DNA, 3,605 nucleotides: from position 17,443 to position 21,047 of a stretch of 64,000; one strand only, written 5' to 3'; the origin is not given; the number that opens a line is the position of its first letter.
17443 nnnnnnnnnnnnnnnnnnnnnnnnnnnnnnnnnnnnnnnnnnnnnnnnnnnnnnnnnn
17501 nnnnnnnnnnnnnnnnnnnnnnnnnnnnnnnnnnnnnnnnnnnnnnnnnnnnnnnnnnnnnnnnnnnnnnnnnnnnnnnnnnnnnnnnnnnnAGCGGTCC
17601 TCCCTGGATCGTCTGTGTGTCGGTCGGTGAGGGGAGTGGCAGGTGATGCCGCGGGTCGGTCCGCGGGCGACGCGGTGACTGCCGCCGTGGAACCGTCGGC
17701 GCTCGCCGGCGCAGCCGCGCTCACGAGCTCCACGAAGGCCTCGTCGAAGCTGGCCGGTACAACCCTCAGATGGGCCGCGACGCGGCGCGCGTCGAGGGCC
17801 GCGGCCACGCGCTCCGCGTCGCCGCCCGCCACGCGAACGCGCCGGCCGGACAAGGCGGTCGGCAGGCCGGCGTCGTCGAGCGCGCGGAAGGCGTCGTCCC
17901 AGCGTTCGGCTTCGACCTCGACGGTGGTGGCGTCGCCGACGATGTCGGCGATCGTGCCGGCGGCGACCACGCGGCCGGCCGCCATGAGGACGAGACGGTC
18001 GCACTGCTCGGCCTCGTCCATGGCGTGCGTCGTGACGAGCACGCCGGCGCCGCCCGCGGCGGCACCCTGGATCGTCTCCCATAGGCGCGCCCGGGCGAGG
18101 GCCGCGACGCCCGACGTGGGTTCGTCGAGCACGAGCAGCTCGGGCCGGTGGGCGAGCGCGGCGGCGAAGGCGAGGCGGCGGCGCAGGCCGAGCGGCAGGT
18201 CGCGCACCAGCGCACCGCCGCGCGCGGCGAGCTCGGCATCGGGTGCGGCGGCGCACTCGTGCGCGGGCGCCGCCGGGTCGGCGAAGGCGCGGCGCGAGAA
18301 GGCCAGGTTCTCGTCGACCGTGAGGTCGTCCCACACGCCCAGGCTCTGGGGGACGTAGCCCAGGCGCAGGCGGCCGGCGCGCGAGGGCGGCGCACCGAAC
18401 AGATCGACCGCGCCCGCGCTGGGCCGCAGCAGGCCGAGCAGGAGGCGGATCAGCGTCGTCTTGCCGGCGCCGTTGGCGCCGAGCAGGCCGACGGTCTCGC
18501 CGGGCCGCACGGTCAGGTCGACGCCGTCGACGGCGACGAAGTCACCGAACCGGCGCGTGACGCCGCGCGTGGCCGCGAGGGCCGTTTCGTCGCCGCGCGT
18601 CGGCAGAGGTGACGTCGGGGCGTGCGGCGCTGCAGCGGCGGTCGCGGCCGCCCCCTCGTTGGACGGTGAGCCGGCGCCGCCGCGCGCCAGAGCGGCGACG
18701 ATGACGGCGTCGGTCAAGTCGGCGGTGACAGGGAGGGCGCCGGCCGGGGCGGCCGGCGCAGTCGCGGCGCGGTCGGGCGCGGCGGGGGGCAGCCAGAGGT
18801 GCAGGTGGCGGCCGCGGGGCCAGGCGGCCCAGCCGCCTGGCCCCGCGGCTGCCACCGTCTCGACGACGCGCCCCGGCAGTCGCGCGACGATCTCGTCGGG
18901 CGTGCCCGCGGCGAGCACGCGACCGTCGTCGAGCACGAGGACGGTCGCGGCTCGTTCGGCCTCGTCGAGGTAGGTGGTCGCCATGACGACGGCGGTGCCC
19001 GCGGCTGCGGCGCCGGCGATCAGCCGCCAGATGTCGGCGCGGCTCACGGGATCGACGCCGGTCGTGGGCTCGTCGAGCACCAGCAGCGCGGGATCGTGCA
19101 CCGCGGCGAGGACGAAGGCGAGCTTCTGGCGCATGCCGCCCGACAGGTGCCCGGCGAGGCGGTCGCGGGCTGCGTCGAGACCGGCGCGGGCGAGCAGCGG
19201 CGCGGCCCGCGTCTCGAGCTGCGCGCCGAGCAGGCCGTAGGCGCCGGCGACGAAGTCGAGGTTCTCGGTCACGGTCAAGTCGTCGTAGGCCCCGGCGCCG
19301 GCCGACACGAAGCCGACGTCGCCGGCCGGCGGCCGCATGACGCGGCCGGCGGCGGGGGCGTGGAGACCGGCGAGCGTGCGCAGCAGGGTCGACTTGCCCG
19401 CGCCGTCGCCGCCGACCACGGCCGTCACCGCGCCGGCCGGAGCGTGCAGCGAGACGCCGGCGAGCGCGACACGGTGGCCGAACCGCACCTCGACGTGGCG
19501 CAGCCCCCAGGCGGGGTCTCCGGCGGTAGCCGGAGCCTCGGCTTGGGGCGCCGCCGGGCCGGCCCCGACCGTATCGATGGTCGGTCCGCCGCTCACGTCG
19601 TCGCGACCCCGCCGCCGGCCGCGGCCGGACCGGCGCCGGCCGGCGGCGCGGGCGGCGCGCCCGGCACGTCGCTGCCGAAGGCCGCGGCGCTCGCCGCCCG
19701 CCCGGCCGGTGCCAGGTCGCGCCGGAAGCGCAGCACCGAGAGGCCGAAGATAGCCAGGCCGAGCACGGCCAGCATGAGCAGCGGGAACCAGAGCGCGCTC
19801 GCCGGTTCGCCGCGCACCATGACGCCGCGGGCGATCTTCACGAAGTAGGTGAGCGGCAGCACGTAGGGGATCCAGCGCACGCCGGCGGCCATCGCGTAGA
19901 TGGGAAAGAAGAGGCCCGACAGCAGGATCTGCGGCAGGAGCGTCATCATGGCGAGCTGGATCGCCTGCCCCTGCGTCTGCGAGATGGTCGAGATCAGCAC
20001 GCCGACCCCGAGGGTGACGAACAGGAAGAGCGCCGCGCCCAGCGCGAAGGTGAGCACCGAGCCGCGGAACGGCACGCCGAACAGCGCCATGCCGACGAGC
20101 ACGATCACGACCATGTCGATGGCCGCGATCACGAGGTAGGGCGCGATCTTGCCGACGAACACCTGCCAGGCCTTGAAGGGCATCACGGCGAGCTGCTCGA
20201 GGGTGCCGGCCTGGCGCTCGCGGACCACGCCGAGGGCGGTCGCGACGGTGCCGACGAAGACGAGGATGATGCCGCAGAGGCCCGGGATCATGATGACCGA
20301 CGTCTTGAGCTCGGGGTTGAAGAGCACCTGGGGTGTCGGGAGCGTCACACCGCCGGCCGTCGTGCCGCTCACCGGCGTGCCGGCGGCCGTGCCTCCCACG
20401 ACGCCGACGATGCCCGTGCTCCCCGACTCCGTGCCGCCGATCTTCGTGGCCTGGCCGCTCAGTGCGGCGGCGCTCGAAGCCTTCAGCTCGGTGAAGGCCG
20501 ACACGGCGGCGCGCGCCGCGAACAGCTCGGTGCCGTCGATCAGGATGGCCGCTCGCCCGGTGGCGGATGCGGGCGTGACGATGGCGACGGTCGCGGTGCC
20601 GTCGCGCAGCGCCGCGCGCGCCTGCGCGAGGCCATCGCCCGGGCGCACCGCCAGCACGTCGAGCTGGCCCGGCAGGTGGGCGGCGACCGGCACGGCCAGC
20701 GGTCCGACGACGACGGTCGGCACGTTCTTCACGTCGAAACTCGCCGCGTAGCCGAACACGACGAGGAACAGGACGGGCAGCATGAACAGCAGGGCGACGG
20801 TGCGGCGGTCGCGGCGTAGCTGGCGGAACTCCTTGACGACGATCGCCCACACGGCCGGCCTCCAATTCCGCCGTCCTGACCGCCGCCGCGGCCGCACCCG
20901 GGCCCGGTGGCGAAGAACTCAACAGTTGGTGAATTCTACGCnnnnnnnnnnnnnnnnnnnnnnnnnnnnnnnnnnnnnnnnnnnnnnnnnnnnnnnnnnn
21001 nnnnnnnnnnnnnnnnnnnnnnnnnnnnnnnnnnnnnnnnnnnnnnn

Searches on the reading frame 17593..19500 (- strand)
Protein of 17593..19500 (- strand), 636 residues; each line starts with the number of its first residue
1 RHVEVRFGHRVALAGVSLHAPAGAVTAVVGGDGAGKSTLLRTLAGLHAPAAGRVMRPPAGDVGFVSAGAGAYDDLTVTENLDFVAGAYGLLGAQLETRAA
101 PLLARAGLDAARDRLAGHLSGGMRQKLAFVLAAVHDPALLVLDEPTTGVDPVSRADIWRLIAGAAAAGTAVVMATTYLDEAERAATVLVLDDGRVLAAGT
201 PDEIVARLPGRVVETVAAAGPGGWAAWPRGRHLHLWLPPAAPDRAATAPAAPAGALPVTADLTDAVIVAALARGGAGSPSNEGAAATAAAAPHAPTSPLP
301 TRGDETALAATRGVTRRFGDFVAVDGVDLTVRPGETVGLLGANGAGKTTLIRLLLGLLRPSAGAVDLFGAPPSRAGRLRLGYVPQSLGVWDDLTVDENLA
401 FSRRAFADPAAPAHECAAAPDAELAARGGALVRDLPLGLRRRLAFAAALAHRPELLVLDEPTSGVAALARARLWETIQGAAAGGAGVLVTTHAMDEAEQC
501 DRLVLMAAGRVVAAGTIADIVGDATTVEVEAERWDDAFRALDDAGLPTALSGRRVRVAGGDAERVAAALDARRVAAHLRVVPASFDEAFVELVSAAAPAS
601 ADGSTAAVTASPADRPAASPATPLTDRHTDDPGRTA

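Call 15: search_protein_families(library=pfam, proteins=[window:17593-19500:-], max_evalue=0.001)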
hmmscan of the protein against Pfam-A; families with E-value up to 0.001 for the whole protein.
window:17593-19500:- (636 aa): 9 families
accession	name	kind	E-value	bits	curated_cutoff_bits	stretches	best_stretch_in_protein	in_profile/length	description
PF00005.33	ABC_tran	-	7.1e-50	169.6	25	2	325-463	2-137/137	ABC transporter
PF13304.12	AAA_21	-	2.8e-23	83.9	27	2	432-492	235-298/304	AAA domain, putative AbiEii toxin, Type IV TA system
PF13555.12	AAA_29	-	1e-06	28.8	27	0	21-42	21-41/61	P-loop containing region of AAA domain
PF13191.12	AAA_16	-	8.9e-06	26.7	32.6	1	333-460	24-140/167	AAA ATPase domain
PF13401.12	AAA_22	-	1.8e-05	25.5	27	0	25-65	7-37/130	AAA domain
PF13521.12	AAA_28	-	9e-05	23.2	27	0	27-96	3-66/164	AAA domain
PF03193.22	RsgA_GTPase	-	0.00028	21.2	30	0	23-46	106-129/174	RsgA GTPase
PF13476.12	AAA_23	-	0.00079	20.6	27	0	338-354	23-39/201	AAA domain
PF01926.29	MMR_HSR1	-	0.00089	19.8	21.9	0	27-48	3-24/113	50S ribosome-binding GTPase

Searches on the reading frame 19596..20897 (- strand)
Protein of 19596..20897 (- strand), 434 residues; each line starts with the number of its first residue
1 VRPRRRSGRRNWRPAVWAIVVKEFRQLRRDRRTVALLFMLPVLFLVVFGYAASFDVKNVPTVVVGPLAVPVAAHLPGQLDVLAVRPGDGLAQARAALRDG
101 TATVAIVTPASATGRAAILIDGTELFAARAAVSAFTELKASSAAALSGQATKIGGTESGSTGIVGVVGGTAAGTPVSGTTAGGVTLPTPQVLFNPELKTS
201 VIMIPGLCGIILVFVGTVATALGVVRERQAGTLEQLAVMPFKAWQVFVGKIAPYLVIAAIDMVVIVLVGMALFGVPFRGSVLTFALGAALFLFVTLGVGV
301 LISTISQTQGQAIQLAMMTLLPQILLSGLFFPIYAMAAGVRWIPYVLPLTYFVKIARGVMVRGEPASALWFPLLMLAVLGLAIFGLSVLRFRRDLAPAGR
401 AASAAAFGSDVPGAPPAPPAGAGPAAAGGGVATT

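Call 15: search_protein_families(library=pfam, proteins=[window:19596-20897:-], max_evalue=0.001)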
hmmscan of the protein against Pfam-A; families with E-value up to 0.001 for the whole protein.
window:19596-20897:- (434 aa): 4 families
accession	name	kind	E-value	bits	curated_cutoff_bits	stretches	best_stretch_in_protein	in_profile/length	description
PF12698.13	ABC2_membrane_3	-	1e-33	117.3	31.6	1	32-389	2-347/347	ABC-2 family transporter protein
PF01061.29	ABC2_membrane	-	1.1e-26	94.1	26.9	1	198-360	45-210/211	ABC-2 type transporter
PF12679.13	ABC2_membrane_2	-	2.5e-15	56.9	27.2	1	17-393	1-280/283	ABC-2 family transporter protein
PF12730.13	ABC2_membrane_4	-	3.1e-05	24.5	27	1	203-301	51-153/179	ABC-2 family transporter protein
